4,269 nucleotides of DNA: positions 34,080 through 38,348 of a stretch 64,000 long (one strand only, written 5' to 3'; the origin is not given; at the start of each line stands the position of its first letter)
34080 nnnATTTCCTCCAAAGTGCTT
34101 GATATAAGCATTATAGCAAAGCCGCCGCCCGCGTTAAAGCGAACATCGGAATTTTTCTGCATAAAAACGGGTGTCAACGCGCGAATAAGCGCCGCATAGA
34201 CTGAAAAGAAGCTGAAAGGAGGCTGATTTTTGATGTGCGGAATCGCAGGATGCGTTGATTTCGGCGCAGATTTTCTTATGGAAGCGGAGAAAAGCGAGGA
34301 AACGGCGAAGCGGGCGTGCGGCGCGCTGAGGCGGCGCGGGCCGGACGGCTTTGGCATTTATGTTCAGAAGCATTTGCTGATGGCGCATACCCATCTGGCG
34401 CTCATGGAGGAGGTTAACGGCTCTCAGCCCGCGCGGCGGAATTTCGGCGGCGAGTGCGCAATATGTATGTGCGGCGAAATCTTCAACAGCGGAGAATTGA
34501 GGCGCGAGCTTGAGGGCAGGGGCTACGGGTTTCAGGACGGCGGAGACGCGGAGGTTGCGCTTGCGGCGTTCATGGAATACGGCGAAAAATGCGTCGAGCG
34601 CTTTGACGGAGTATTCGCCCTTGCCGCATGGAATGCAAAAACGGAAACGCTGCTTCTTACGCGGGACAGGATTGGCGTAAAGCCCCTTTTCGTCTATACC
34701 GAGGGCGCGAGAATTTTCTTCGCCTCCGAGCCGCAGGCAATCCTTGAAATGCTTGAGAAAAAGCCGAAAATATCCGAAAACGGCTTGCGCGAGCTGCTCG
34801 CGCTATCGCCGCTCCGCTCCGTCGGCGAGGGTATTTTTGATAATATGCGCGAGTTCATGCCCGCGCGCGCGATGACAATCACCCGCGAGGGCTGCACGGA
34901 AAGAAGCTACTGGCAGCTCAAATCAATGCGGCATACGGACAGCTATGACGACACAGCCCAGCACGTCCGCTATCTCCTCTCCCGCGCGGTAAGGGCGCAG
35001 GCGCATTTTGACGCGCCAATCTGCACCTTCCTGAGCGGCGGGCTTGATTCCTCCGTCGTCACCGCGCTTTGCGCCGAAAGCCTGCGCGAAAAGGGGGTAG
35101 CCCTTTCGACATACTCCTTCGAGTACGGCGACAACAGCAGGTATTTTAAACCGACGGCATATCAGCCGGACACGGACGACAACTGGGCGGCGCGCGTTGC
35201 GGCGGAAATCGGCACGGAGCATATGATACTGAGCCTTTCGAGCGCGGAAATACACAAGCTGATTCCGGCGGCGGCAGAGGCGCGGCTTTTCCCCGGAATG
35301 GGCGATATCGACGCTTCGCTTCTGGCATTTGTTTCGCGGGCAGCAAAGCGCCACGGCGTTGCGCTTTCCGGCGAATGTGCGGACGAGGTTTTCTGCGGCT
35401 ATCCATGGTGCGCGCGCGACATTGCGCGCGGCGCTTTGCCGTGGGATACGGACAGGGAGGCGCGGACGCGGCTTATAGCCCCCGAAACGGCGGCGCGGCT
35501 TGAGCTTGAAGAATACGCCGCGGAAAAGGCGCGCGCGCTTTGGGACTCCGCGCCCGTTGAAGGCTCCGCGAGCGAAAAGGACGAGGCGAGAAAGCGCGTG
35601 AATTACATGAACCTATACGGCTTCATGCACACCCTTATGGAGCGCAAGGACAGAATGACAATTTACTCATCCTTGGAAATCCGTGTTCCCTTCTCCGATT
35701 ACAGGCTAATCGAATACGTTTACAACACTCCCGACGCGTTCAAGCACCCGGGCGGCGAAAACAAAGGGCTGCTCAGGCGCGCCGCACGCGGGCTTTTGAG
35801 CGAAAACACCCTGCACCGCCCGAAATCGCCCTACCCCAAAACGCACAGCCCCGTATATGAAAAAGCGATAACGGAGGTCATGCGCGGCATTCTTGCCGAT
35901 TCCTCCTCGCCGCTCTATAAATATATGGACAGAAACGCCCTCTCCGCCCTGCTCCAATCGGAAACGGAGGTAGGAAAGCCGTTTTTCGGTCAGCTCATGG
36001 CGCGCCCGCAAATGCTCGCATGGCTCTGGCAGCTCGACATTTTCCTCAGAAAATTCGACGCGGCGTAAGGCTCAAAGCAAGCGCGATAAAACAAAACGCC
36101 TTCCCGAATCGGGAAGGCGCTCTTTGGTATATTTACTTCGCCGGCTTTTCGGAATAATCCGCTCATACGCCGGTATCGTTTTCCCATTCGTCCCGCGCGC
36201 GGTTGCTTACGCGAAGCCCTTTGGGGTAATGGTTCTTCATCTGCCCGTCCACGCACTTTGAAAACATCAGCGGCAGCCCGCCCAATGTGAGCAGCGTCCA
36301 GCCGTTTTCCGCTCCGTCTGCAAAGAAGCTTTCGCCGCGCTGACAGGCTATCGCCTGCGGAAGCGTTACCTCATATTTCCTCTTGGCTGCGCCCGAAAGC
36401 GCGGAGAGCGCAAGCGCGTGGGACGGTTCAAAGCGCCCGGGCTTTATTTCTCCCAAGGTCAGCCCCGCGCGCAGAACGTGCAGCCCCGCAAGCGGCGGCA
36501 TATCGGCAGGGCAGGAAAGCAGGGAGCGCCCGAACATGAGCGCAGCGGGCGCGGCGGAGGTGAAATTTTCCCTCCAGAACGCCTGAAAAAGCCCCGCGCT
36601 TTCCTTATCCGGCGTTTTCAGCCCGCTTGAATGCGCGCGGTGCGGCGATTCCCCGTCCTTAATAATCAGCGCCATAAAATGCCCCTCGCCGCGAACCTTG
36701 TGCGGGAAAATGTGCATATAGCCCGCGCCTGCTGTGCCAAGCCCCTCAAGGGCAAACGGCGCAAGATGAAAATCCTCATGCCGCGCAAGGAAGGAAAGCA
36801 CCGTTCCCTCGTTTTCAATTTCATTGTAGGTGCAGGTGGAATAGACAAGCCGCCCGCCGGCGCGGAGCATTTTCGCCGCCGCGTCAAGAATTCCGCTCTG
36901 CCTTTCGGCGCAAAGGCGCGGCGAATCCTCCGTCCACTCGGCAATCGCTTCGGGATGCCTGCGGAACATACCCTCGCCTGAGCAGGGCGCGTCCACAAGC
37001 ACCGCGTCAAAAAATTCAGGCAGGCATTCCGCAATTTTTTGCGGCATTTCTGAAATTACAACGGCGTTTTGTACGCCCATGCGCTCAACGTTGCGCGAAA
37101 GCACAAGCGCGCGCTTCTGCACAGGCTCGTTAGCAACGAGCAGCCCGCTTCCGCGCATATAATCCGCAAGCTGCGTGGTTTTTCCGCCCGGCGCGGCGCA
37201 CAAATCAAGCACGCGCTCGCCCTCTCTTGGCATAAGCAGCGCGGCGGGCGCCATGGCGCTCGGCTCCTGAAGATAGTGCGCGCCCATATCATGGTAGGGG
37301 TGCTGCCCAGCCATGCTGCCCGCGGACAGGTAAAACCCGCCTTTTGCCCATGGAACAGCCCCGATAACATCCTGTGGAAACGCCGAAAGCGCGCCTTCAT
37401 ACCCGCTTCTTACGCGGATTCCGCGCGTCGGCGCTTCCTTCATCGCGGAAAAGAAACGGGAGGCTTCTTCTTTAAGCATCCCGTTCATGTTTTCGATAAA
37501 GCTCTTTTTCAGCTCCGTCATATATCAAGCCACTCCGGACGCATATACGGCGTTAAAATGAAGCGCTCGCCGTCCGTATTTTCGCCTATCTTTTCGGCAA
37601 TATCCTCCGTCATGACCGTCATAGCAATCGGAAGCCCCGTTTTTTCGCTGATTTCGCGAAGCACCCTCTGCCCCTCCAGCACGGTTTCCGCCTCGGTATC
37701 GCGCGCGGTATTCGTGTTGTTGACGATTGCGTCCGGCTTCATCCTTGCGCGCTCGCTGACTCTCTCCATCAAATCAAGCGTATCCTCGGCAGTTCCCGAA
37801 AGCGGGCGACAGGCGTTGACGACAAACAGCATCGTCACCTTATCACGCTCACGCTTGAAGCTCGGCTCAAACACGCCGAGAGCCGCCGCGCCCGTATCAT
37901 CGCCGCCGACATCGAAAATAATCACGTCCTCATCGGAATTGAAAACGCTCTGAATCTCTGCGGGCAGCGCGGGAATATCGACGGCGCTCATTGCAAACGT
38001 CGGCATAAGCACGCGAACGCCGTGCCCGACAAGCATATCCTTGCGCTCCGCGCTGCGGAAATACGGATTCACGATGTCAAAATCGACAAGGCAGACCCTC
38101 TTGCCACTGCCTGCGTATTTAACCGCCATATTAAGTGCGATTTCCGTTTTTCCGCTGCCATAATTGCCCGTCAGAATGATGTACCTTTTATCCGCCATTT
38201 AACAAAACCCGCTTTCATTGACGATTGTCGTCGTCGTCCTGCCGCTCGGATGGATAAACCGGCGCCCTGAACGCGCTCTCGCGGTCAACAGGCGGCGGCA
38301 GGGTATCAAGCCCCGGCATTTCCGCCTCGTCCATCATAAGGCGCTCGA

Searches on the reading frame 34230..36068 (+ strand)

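Call 12: search_protein_families(library=pfam, proteins=[window:34230-36068:+], max_evalue=0.01)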
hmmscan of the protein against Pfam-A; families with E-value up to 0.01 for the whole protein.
window:34230-36068:+ (612 aa): 4 families
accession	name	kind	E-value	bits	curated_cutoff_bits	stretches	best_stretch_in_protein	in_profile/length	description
PF00733.27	Asn_synthase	-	1.2e-69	236.1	21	1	245-598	1-352/354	Asparagine synthase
PF13537.11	GATase_7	-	3.6e-33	114.6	25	1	53-172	1-122/123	Glutamine amidotransferase domain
PF13522.11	GATase_6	-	1.8e-29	102.8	27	1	38-167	1-130/130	Glutamine amidotransferase domain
PF02540.23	NAD_synthase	-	0.0066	16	21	0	266-292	23-50/242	NAD synthase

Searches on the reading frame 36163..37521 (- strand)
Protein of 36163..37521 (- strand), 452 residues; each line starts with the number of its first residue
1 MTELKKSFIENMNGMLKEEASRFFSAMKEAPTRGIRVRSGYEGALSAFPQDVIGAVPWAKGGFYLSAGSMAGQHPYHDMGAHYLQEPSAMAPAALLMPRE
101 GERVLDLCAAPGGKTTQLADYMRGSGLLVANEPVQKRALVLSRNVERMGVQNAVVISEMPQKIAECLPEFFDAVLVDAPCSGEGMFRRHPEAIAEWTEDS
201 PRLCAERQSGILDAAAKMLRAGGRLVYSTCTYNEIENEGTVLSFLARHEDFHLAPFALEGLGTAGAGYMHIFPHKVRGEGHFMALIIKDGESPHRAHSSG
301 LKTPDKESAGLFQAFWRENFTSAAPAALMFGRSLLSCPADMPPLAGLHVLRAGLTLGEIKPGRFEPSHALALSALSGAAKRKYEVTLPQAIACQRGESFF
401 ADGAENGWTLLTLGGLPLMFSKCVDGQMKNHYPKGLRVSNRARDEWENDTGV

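Call 12: search_protein_families(library=pfam, proteins=[window:36163-37521:-], max_evalue=0.01)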
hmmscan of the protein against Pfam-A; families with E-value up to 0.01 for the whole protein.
window:36163-37521:- (452 aa): 5 families
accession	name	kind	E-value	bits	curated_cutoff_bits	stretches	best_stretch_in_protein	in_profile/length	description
PF01189.24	Methyltr_RsmB-F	-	2.4e-48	164.9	27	1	94-285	2-197/199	16S rRNA methyltransferase RsmB/F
PF17126.11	RsmF_methylt_CI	-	3.4e-16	59.5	27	1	315-373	2-60/61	RsmF rRNA methyltransferase first C-terminal domain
PF17125.10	Methyltr_RsmF_N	-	4.5e-16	59.5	34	1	4-87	1-86/86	N-terminal domain of 16S rRNA methyltransferase RsmF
PF13636.12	Methyltranf_PUA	-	6.7e-13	48.9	27.6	1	395-437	6-48/49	RNA-binding PUA-like domain of methyltransferase RsmF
PF01728.25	FtsJ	-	0.0053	17.1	24.1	1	100-181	21-104/181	FtsJ-like methyltransferase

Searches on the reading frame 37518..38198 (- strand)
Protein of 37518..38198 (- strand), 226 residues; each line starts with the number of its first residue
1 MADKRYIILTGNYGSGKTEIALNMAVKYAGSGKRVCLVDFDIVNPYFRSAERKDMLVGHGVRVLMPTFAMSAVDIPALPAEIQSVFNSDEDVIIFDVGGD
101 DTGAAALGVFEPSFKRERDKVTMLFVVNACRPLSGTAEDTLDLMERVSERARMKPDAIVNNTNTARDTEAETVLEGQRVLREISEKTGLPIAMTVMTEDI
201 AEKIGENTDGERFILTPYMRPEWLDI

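Call 12: search_protein_families(library=pfam, proteins=[window:37518-38198:-], max_evalue=0.01)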
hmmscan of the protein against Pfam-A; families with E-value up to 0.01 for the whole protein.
window:37518-38198:- (226 aa): 9 families
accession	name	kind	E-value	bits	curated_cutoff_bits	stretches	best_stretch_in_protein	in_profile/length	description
PF01656.29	CbiA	-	8.5e-07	29.4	25.4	1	10-189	5-115/125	CobQ/CobB/MinD/ParA nucleotide binding domain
PF20720.3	nSTAND3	-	7.4e-05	22.9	27.2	1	3-38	16-51/155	Novel STAND NTPase 3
PF10609.15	ParA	-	0.00015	21.7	27.1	1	6-45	6-45/246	NUBPL iron-transfer P-loop NTPase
PF02572.21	CobA_CobO_BtuR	-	0.00028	21.6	25.7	1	7-40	6-38/172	ATP:corrinoid adenosyltransferase BtuR/CobO/CobP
PF00448.28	SRP54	-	0.00059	20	22.7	1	5-100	2-94/196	SRP54-type protein, GTPase domain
PF13614.12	AAA_31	-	0.0028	18.1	27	1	14-41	12-39/177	AAA domain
PF13481.12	AAA_25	-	0.0031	17.6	27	1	4-35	33-63/195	AAA domain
PF01695.23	IstB_IS21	-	0.0092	15.9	24.1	0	3-40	91-128/238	IstB-like ATP binding protein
PF09140.17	MipZ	-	0.0099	15.7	20.7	0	12-102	7-112/262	ATPase MipZ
